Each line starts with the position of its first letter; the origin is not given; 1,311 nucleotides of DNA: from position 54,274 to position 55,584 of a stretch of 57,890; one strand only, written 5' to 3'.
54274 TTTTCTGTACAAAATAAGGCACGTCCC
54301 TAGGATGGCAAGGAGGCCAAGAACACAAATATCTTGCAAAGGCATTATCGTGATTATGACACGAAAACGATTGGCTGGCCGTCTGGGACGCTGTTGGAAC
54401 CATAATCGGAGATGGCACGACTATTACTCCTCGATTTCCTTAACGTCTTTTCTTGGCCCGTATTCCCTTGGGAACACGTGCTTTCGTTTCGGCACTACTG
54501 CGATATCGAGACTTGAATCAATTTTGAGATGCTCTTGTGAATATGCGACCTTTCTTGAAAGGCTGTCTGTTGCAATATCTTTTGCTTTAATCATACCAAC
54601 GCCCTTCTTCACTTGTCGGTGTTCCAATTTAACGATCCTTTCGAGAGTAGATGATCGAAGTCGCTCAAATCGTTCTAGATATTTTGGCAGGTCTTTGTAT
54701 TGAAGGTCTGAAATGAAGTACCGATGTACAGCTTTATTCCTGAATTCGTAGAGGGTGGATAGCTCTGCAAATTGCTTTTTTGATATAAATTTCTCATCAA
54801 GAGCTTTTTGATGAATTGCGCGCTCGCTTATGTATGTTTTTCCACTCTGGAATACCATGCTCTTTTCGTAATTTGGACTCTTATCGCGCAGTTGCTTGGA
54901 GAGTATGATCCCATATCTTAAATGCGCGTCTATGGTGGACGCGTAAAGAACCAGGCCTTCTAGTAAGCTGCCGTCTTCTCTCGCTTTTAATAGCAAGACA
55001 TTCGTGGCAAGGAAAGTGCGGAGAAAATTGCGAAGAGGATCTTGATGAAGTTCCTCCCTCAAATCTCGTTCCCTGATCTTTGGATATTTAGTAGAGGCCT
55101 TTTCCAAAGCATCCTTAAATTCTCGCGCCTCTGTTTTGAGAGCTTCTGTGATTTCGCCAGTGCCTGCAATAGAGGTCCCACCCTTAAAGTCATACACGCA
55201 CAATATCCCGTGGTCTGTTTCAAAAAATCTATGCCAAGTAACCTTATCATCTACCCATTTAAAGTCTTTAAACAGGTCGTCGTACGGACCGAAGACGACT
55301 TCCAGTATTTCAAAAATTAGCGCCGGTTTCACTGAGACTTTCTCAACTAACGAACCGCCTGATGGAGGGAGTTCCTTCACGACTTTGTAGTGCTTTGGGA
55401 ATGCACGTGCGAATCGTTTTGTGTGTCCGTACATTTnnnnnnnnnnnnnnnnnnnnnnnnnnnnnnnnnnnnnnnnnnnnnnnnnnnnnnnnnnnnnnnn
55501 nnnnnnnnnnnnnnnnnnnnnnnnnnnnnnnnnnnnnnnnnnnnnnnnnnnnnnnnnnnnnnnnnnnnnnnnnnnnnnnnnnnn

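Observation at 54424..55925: Tightly coupled two-gene module: an N-terminally anchored 162-aa protein plus a 336-aa HEPN-like (RNKAVH) protein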

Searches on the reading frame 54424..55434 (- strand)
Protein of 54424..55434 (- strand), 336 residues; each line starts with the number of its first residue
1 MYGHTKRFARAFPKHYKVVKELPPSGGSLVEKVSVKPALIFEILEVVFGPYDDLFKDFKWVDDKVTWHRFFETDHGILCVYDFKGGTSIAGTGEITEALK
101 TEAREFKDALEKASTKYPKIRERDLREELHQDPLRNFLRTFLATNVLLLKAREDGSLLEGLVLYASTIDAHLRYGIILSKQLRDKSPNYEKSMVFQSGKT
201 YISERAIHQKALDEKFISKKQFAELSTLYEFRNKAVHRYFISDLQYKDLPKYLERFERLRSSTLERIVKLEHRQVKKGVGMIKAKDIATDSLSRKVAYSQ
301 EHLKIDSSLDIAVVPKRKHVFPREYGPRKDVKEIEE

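Call 4: search_protein_families(library=pfam, proteins=[window:54424-55434:-], max_evalue=1)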
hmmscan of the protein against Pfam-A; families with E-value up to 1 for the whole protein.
window:54424-55434:- (336 aa): 1 family
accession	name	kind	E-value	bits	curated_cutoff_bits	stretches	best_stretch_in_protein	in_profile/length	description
PF01934.22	HepT-like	-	0.0007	19.7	23.5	1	206-244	61-99/120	Ribonuclease HepT-like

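Call 5: search_protein_families(library=padloc, proteins=[window:54424-55434:-], max_evalue=1)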
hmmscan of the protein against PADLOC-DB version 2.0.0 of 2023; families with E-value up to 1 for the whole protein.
window:54424-55434:- (336 aa): 0 families

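Call 6: search_protein_families(library=ncbifam, proteins=[window:54424-55434:-], max_evalue=1)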
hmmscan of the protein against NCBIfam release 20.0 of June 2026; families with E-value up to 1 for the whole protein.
window:54424-55434:- (336 aa): 1 family
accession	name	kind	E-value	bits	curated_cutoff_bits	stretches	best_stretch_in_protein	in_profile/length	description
NF047751.1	HepT_toxin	equivalog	0.03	14.2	60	1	206-240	65-99/120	type VII toxin-antitoxin system HepT family RNase toxin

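Call 7: search_protein_families(library=phrogs, proteins=[window:54424-55434:-], max_evalue=1)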
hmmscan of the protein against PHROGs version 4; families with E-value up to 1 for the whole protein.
window:54424-55434:- (336 aa): 0 families

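Call 8: search_solved_structures(query=window:54424-55434:-, max_evalue=10, show_alignments=3)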
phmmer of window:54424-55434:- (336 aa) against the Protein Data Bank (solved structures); distinct sequences matched with E-value up to 10: 2.
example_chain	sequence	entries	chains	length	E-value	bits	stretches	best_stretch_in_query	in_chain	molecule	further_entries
4r7s_A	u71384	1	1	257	0.61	12.5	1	122-212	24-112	Tetratricopeptide repeat protein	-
1gxy_A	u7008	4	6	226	0.65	12.4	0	272-333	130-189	T-CELL ECTO-ADP-RIBOSYLTRANSFERASE 2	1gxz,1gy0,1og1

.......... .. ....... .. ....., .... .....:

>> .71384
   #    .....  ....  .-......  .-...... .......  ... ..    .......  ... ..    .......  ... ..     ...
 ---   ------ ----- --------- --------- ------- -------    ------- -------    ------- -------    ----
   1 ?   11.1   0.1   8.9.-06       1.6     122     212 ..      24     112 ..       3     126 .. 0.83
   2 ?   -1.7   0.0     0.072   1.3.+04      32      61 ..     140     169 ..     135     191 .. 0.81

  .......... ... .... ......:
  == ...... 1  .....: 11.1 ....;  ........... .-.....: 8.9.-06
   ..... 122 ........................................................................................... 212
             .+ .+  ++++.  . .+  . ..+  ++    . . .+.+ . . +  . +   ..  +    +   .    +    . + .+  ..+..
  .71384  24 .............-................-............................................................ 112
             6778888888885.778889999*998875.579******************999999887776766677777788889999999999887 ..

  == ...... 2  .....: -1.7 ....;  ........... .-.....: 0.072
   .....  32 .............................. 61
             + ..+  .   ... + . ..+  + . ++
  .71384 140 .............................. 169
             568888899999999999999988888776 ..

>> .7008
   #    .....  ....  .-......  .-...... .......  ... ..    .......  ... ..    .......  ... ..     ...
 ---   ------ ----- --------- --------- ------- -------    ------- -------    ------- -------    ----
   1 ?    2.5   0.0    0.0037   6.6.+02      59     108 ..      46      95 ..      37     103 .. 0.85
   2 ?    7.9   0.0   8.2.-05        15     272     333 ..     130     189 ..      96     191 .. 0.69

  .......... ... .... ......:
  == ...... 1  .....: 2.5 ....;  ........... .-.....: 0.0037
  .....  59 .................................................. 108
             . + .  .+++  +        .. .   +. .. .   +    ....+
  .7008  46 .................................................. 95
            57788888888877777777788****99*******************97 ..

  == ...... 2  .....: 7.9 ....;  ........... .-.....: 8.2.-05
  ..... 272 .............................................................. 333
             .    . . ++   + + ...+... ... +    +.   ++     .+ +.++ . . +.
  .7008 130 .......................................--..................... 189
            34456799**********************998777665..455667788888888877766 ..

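Call 9: find_homologous_proteins(query=window:54424-55434:-)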
Query window:54424-55434:- (336 aa): 9 proteins with E <= 0.001 among 1935 candidates.
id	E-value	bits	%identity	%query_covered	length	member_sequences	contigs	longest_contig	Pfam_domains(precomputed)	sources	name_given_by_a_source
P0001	1.4e-218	742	100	100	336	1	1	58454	-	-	-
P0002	6.1e-161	553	72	100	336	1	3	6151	-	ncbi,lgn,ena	-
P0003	6.9e-147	507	69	100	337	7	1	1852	-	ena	-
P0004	1.5e-86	309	47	96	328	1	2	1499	-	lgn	-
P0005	3.3e-85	304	46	96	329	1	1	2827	-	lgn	-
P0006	5.3e-81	290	45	96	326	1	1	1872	-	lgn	-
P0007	2.5e-79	285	44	97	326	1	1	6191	-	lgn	-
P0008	8.3e-52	194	38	84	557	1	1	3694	PF24585.2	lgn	-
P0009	9.9e-52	194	40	85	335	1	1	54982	-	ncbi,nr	ncbi:MAG: hypothetical protein NUV83_01960 [Candidatus Wolfebacteria bacterium]|nr:hypothetical prot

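Call 13: find_encoding_contigs(protein=P0009, flank=5000, max_places=3)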
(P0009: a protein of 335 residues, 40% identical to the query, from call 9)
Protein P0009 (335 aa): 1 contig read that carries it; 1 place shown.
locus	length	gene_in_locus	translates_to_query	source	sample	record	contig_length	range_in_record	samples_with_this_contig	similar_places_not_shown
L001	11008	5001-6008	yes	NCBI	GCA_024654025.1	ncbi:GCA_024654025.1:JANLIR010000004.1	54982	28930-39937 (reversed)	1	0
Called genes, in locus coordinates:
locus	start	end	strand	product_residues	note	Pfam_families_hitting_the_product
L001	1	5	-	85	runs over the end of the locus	-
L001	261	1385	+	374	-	PF05496:RuvB_N (faint), PF13177:DNA_pol3_delta2, PF13401:AAA_22 (weak), PF00004:AAA, PF22608:DNAX_ATPase_lid, PF12169:DNA_pol3_gamma3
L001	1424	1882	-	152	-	PF01243:PNPOx_N, PF16242:Pyrid_ox_like (weak)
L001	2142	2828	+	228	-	PF10544:T5orf172, PF13455:MUG113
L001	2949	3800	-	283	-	PF04471:Mrr_cat, PF13156:Mrr_cat_2 (weak), PF22722:NA-iREase1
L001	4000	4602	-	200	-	PF01936:NYN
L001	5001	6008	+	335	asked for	-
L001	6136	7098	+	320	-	PF01018:GTP1_OBG, PF03193:RsgA_GTPase (faint), PF01926:MMR_HSR1, PF02421:FeoB_N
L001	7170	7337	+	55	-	-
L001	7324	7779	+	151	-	PF02661:Fic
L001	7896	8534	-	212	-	PF14360:PAP2_C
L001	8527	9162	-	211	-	PF09335:VTT_dom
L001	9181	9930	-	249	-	PF00535:Glycos_transf_2, PF10111:Glyco_tranf_2_2, PF13641:Glyco_tranf_2_3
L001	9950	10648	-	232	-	-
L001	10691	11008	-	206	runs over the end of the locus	-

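Call 14: find_encoding_contigs(protein=P0002, flank=5000, max_places=3)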
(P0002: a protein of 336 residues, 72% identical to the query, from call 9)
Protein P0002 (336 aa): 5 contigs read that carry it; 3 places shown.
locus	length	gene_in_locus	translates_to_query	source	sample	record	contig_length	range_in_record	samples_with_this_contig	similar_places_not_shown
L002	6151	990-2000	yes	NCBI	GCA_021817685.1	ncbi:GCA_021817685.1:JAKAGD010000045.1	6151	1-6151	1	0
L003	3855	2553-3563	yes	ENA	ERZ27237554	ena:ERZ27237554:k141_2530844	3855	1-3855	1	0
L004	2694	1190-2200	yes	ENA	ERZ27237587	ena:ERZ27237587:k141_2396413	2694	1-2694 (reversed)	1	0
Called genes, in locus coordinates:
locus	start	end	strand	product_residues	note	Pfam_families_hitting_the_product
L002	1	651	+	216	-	?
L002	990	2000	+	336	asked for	-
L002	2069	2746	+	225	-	-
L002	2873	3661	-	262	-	PF10342:Kre9_KNH (weak)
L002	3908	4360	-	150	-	PF01569:PAP2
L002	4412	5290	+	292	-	PF01522:Polysacc_deac_1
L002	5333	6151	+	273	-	?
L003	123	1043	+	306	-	PF01207:Dus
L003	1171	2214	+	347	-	PF05496:RuvB_N, PF13177:DNA_pol3_delta2, PF00004:AAA, PF13177:DNA_pol3_delta2, PF12169:DNA_pol3_gamma3 (weak)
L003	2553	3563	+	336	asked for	-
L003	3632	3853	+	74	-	?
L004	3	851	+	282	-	?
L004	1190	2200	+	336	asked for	-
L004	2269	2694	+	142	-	?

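Call 15: find_encoding_contigs(protein=P0007, flank=5000, max_places=3)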
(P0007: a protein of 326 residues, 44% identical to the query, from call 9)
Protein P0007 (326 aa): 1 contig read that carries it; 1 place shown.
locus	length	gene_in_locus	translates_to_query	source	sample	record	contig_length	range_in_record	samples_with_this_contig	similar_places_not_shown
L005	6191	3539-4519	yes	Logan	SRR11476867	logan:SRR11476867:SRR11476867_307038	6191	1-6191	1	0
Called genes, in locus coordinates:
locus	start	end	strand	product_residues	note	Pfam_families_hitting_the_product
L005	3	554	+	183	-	?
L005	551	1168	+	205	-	PF00730:HhH-GPD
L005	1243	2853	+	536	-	PF02463:SMC_N, PF13175:AAA_15, PF13476:AAA_23, PF13175:AAA_15, PF13304:AAA_21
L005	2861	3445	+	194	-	PF04471:Mrr_cat, PF13156:Mrr_cat_2 (weak), PF22722:NA-iREase1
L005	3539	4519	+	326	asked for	-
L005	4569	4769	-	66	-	PF12844:HTH_19, PF13560:HTH_31, PF01381:HTH_3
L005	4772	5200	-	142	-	-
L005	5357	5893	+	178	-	-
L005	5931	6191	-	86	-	?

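Call 16: find_encoding_contigs(protein=P0008, flank=5000, max_places=3)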
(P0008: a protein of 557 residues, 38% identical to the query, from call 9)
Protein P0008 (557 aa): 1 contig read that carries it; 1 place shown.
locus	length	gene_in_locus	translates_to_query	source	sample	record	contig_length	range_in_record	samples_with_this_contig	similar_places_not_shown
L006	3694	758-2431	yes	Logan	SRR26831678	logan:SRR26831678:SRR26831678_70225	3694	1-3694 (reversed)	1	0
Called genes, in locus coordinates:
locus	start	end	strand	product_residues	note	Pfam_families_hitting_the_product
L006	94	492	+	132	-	-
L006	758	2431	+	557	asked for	PF24585:YunG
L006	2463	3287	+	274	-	-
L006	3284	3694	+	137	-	?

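Call 17: find_encoding_contigs(protein=P0005, flank=5000, max_places=3)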
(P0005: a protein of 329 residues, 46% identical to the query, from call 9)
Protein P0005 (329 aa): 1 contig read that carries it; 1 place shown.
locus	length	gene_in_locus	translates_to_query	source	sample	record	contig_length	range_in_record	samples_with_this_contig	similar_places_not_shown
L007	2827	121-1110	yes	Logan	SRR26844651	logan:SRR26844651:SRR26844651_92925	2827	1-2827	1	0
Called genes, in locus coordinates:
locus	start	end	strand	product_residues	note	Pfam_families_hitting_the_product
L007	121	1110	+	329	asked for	-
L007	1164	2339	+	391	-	PF13020:NOV_C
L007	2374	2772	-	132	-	-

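Call 33: search_protein_families(library=pfam, alignment_id=A1, max_evalue=0.1)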
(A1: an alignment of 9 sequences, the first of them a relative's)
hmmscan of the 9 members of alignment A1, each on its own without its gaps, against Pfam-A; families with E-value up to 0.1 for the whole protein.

A. member 1, P0001 (336 aa): 1 family
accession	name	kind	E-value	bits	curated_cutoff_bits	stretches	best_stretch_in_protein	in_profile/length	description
PF01934.22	HepT-like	-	0.0007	19.7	23.5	1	206-244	61-99/120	Ribonuclease HepT-like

B. families by the number of members that match (of 9 scanned): 10 families
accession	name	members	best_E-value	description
PF01934.22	HepT-like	8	3.3e-05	Ribonuclease HepT-like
PF24585.1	YunG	1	1.5e-35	YunG protein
PF12961.13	DUF3850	1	0.00048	Domain of unknown function (DUF3850)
PF04266.20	ASCH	1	0.0023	ASCH domain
PF09659.15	Cas_Csm6_HEPN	1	0.0075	Cas_Csm6 HEPN domain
PF20797.2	HepT-like_2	1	0.035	HepT-like protein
PF17373.7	DUF5395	1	0.043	Family of unknown function (DUF5395)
PF18024.7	HTH_50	1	0.056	Helix-turn-helix domain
PF17490.7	Tnp_22_dsRBD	1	0.058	L1 transposable element dsRBD-like domain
PF21835.1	YIEGIA_cap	1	0.1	Capping complex subunit for YIEGIA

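Call 34: predict_structure(alignment_id=A1)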
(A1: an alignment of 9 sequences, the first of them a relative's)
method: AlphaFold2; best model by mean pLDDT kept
length: 336 residues; sequences in the alignment: 9
mean_pLDDT: 76.2   pTM: 0.64
mean pLDDT of the five models: 76.2, 74.9, 74.2, 74.0, 73.1
residues with pLDDT >= 90: 77; 70-90: 161; 50-70: 58; < 50: 40
segments of 3 or more residues with pLDDT < 50: 239-241, 302-325, 327-336
pLDDT, mean of each block of 10 residues (from residue 1): 79 84 77 86 85 66 65 89 81 86 93 90 76 73 71 72 87 94 89 73 89 95 91 70 65 87 91 89 72 54 41 34 42 42
secondary structure, 60 per line:
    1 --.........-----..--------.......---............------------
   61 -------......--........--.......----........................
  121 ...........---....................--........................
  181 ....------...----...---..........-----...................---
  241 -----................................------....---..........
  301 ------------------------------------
elements in order: H3-11 E27-33 H37-48 E68-73 E76-83 E86-92 H97-131 H135-154 H157-184 H204-213 H219-237 H246-277 H284-287 H291-300

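Call 38: fold_search(model_id=the predicted structure, library=pdb)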
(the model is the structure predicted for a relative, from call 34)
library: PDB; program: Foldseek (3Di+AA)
matches with E <= 10: 394; with E <= 0.001: 0
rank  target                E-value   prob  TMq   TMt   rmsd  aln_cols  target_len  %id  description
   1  7bxo_F                9.1e-02  0.98  0.24  0.49   6.2       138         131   15  Crystal structure of the toxin-antitoxin with AMP-PNP (released 2020-09-30)
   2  6m6w_H                1.0e-01  0.93  0.21  0.45   7.0       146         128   16  Crystal structure the toxin-antitoxin MntA-HpeT mutant-Y104A (released 2020-09-30)
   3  1ylm_A                1.3e-01  0.92  0.20  0.42  10.8       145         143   17  Structure of Cytosolic Protein of Unknown Function YutE from Bacillus subtilis (released 2005-03-01)
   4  6m6u_H                1.4e-01  0.92  0.21  0.45   7.0       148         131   14  Crystal structure the toxin-antitoxin MntA-HpeT mutant-D39ED41E (released 2020-09-30)
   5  6m6w_B                2.0e-01  0.92  0.23  0.48   6.7       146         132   18  Crystal structure the toxin-antitoxin MntA-HpeT mutant-Y104A (released 2020-09-30)
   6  6m6w_G                2.1e-01  0.98  0.24  0.53   5.2       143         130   13  Crystal structure the toxin-antitoxin MntA-HpeT mutant-Y104A (released 2020-09-30)
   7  7bxo_H                2.6e-01  0.97  0.25  0.54   5.3       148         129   13  Crystal structure of the toxin-antitoxin with AMP-PNP (released 2020-09-30)
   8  6m6u_D                2.9e-01  0.96  0.25  0.52   5.3       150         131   15  Crystal structure the toxin-antitoxin MntA-HpeT mutant-D39ED41E (released 2020-09-30)
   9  7bxo_D                2.9e-01  0.84  0.23  0.45   6.4       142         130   15  Crystal structure of the toxin-antitoxin with AMP-PNP (released 2020-09-30)
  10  6m6u_G                3.4e-01  0.97  0.26  0.55   4.7       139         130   14  Crystal structure the toxin-antitoxin MntA-HpeT mutant-D39ED41E (released 2020-09-30)
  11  5yep_B                3.5e-01  0.80  0.21  0.46   7.2       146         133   18  Crystal structure of SO_3166-SO_3165 from Shewanella oneidensis (released 2018-03-28)
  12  5yep_C                3.7e-01  0.77  0.21  0.44   7.3       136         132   17  Crystal structure of SO_3166-SO_3165 from Shewanella oneidensis (released 2018-03-28)
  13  9rc0                  4.1e-01  0.14  0.16  0.18  20.1       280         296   11  DvhD, PAS/HD-GYP domains (released 2026-03-04)
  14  6m6w_D                4.9e-01  0.91  0.25  0.53   5.3       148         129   13  Crystal structure the toxin-antitoxin MntA-HpeT mutant-Y104A (released 2020-09-30)
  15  3o10_A                4.9e-01  0.89  0.26  0.51   5.7       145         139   16  Crystal structure of the HEPN domain from human sacsin (released 2011-03-30)
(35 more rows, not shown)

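Call 39: search_protein_representatives(alignment_id=A1)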
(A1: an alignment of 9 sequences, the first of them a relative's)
Query: 9 sequences, 335 profile positions. Proteins with E-value up to 0.001 (for the whole library): 312; up to 1e-10: 219; up to 1e-30: 94. The best 150 are listed.
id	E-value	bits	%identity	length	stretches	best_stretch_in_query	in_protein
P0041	5.5e-138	476.1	-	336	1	4-335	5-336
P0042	9.2e-128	442.5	-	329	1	1-324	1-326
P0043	2.2e-110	385.4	-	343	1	10-320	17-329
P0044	6.6e-107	373.9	-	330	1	10-324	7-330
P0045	2.9e-103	362.0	-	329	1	1-324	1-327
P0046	2.9e-101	355.4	-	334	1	4-323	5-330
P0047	1.1e-91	323.9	-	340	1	6-329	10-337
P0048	4.0e-85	302.3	-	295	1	26-323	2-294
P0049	6.9e-81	288.4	-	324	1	14-328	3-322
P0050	2.3e-74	267.0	-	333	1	14-325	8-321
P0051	1.8e-71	257.4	-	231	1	3-192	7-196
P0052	7.6e-69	248.8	-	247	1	94-323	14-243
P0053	7.1e-67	242.4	-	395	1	14-326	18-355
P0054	1.3e-54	202.1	-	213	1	5-206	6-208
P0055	1.1e-53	199.0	-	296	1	24-259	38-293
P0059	6.1e-47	176.8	-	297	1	126-332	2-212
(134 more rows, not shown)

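Call 41: search_protein_families(library=pfam, alignment_id=A3, max_evalue=0.01)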
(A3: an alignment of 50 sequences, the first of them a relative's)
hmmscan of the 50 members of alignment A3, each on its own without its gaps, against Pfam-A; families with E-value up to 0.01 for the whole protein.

A. member 1, P0001 (336 aa): 1 family
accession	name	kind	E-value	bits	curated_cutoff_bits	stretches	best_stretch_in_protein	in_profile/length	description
PF01934.22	HepT-like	-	0.0007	19.7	23.5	1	206-244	61-99/120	Ribonuclease HepT-like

B. families by the number of members that match (of 50 scanned): 9 families
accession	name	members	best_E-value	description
PF01934.22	HepT-like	21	4.1e-05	Ribonuclease HepT-like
PF18735.6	HEPN_RiboL-PSP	7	4.7e-05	RiboL-PSP-HEPN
PF08780.16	NTase_sub_bind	5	0.00024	Nucleotidyltransferase substrate binding protein like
PF12358.13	DUF3644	2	0.007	Domain of unknown function (DUF3644)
PF18833.7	TPR_22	1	0.0018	Tetratricopeptide repeat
PF23386.1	NPP-6_helical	1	0.0073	NPP-6, helical domain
PF08717.15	CoV_NSP8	1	0.0076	Coronavirus replicase NSP8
PF20069.4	DUF6465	1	0.0084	Family of unknown function (DUF6465)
PF12712.13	DUF3805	1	0.0096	Domain of unknown function (DUF3805)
